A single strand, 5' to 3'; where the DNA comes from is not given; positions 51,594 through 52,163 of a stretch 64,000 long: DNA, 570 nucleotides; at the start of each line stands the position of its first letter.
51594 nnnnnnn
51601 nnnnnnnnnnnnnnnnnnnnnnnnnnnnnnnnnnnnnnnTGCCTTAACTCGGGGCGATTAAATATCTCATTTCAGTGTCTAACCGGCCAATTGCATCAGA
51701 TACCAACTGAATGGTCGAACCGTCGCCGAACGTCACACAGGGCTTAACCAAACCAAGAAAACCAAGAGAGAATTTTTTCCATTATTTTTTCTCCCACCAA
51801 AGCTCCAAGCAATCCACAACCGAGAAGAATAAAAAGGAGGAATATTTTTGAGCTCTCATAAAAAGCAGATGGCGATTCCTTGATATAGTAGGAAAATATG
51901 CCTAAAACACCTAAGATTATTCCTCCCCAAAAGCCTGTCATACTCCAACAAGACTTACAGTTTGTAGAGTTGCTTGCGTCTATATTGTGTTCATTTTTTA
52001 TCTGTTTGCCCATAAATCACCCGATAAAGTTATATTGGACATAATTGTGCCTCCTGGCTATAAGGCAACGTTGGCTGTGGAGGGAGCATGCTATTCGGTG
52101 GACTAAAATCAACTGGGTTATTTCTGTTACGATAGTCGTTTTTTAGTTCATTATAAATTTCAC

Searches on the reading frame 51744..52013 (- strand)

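Call 39: search_protein_families(library=pfam, proteins=[window:51744-52013:-], max_evalue=1)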
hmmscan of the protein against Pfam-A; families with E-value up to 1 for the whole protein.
window:51744-52013:- (89 aa): 2 families
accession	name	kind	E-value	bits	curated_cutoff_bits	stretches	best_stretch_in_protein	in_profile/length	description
PF13664.11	DUF4149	-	0.053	14.2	24.6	1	28-80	42-95/102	Domain of unknown function (DUF4149)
PF06781.17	CrgA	-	0.095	13.3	24.8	1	11-70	22-81/89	Cell division protein CrgA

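Call 40: search_protein_families(library=padloc, proteins=[window:51744-52013:-], max_evalue=0.001)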
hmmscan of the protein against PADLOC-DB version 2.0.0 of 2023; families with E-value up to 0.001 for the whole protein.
window:51744-52013:- (89 aa): 0 families
